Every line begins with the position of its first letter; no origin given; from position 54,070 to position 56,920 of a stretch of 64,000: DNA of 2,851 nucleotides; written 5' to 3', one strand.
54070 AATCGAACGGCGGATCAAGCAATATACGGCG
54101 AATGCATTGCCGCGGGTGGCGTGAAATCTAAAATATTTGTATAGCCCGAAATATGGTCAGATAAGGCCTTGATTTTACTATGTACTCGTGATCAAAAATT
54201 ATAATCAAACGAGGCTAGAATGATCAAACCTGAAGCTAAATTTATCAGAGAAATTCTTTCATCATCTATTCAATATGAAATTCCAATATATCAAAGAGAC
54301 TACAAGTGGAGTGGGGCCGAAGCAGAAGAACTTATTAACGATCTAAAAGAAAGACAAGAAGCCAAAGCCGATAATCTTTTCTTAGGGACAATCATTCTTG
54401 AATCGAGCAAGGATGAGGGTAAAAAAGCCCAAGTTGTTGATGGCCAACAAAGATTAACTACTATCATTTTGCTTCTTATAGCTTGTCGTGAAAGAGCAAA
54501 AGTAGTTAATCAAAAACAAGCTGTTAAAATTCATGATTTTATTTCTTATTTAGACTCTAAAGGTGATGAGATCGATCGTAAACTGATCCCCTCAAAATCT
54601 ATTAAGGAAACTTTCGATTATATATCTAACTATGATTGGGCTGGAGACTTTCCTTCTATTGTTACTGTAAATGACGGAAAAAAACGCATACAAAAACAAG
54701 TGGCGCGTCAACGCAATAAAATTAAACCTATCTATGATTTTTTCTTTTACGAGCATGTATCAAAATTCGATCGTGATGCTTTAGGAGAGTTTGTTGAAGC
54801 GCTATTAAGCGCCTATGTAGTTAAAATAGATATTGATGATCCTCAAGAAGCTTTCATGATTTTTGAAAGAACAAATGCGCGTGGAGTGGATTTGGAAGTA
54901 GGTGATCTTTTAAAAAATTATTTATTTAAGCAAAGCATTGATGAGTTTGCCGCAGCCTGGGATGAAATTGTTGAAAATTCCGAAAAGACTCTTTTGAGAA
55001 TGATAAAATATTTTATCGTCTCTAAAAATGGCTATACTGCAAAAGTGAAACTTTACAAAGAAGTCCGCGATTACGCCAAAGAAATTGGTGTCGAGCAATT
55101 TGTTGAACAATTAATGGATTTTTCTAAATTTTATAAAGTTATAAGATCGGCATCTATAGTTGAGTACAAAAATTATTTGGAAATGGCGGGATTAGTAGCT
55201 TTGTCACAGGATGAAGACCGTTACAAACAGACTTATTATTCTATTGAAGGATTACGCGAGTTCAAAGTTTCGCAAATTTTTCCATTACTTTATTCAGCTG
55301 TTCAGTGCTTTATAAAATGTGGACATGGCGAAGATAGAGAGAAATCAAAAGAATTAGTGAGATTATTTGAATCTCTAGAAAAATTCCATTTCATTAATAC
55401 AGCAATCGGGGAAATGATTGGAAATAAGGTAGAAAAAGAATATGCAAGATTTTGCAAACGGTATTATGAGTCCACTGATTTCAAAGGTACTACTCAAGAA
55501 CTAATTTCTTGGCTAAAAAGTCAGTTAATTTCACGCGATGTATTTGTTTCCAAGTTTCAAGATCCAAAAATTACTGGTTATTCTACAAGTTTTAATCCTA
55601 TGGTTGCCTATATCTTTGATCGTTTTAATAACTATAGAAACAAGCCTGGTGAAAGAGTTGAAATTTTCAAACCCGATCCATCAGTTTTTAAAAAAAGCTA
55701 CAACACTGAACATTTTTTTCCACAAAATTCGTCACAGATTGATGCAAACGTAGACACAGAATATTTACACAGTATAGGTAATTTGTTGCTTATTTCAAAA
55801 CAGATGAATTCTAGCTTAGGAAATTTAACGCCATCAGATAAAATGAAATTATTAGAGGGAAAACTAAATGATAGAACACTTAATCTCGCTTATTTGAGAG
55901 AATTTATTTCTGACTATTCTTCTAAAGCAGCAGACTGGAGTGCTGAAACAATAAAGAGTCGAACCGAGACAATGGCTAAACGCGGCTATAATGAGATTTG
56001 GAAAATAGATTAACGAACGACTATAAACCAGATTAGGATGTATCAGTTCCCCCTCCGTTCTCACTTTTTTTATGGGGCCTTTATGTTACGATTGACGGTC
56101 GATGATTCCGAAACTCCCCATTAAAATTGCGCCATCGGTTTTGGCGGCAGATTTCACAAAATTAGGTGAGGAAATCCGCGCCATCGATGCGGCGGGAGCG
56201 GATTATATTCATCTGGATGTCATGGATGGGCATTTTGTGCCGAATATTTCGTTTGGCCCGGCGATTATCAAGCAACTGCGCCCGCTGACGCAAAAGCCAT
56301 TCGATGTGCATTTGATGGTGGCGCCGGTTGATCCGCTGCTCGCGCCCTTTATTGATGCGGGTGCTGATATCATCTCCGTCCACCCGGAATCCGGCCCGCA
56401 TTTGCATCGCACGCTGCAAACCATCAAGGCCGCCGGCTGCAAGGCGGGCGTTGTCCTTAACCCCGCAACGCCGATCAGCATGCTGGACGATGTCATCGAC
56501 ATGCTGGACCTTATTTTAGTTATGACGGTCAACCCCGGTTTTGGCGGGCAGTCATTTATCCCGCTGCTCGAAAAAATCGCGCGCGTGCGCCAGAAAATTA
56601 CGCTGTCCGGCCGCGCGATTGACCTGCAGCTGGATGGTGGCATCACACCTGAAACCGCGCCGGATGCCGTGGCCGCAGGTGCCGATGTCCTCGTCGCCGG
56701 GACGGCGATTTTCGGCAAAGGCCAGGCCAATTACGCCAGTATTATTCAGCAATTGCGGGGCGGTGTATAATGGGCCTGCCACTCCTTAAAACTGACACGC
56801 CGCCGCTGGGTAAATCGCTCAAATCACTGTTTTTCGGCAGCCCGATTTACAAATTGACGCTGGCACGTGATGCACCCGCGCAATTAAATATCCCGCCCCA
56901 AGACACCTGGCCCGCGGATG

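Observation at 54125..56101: AT-rich GmrSD-like (DUF262/DUF1524) defence gene inserted between nuoF and rpe/nuoG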

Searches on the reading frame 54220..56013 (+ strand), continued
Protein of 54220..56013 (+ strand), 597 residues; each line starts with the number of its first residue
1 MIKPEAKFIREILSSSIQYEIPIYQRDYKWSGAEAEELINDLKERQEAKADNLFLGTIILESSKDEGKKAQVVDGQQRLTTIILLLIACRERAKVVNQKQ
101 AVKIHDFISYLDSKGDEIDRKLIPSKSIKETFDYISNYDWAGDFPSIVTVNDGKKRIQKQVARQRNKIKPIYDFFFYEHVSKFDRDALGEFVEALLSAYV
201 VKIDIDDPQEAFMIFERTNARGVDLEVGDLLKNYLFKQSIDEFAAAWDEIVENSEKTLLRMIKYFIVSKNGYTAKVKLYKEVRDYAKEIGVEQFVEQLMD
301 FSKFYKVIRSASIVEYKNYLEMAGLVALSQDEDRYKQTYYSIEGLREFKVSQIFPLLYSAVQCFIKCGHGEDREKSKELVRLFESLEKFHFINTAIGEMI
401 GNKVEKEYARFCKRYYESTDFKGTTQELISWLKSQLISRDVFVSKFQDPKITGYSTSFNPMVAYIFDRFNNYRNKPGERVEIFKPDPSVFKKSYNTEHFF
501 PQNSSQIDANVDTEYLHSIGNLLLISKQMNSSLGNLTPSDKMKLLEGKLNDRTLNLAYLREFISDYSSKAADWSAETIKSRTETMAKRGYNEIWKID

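Call 66: find_encoding_contigs(protein=P0081, flank=9000, max_places=1)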
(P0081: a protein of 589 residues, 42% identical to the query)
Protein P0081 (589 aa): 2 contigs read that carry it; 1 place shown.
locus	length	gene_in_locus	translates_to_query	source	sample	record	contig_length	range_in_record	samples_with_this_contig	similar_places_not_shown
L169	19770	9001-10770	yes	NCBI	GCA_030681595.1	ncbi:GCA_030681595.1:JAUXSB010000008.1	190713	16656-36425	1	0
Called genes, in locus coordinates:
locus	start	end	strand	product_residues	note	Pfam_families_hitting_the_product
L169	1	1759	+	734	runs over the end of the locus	PF00270:DEAD, PF04851:ResIII, PF18766:SWI2_SNF2, PF27151:YagJ (faint)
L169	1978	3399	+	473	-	-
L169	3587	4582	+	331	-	-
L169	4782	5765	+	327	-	-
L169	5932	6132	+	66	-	-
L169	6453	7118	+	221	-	-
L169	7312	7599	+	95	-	PF04026:SpoVG (weak)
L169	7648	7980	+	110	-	-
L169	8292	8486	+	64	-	-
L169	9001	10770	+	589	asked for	PF03235:GmrSD_N, PF07510:GmrSD_C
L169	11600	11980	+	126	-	PF02566:OsmC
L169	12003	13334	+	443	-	PF00437:T2SSE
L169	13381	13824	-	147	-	-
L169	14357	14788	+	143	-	PF00383:dCMP_cyt_deam_1, PF14437:MafB19-deam, PF14439:Bd3614-deam (weak)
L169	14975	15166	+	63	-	-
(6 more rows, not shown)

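Call 78: search_protein_representatives(protein=window:54220-56010:+)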
Query: 597 residues. Proteins with E-value up to 0.001 (for the whole library): 15290; up to 1e-10: 4311; up to 1e-30: 203. The best 150 are listed.
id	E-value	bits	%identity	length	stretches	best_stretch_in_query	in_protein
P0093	1.5e-144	499.1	45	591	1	1-596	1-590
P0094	1.6e-144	499.1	45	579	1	1-595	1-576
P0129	6.7e-136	470.6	43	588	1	2-595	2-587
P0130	1.2e-134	466.5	42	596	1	1-596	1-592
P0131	1.2e-133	463.2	41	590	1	1-596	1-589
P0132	2.7e-132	458.7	43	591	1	1-595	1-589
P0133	3.2e-128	445.3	39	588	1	1-596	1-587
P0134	2.4e-127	442.4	41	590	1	1-596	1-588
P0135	7.6e-127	440.7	42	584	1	1-590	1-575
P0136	7.6e-126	437.4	42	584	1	1-595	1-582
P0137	1.5e-124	433.1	41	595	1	1-595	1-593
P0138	1.9e-124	432.8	42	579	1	1-596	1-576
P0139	4.3e-123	428.3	42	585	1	1-595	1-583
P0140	1.4e-122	426.6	39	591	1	4-596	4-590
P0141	1.1e-120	420.4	42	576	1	9-596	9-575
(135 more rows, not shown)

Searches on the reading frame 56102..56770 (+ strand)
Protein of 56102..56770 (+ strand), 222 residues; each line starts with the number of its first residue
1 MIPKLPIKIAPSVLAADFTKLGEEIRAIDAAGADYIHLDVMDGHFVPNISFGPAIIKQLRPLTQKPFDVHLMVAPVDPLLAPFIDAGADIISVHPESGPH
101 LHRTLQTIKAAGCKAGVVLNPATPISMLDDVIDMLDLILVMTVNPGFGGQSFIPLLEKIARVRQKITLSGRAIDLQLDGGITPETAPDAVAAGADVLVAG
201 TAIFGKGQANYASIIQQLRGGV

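Call 10: list_cluster_members(proteins=[P0001, window:56102-56770:+, window:56770-58413:+, window:50503-52041:+, window:58510-60564:+, window:49849-50463:+, window:47238-48455:+, window:49308-49808:+, window:48496-49311:+])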
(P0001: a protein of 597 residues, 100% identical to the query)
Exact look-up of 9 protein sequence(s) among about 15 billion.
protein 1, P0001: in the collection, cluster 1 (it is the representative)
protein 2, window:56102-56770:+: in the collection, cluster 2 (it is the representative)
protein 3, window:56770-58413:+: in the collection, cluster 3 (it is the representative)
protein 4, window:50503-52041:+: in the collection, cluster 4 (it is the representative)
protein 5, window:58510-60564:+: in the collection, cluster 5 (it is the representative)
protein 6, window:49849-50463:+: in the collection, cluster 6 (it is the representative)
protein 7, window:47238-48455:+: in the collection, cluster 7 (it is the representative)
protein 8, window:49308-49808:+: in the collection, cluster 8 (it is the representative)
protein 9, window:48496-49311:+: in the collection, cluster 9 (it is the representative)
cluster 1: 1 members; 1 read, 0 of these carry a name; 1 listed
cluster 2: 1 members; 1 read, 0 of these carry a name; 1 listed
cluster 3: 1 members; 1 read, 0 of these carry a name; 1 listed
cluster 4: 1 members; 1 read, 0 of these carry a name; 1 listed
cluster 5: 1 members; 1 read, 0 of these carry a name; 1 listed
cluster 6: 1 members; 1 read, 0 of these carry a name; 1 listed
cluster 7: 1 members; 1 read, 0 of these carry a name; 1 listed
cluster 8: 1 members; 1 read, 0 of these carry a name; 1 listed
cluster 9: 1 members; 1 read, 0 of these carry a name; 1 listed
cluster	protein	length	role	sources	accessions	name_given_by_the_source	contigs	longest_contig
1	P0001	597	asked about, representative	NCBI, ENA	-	-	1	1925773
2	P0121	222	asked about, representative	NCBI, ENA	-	-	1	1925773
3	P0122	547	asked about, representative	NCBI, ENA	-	-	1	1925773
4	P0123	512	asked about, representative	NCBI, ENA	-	-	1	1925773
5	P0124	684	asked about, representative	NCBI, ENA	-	-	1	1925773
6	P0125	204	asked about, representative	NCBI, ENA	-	-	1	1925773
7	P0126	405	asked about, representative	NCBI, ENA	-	-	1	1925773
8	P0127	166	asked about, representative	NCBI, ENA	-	-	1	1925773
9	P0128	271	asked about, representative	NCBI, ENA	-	-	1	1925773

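Call 12: search_protein_families(library=pfam, proteins=[window:56102-56770:+], max_evalue=0.001)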
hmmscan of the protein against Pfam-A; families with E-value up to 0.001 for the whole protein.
window:56102-56770:+ (222 aa): 1 family
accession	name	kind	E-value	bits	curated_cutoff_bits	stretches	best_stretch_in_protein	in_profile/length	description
PF00834.25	Ribul_P_3_epim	-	1.2e-78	263.5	21.1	1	8-204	1-198/198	Ribulose-phosphate 3 epimerase family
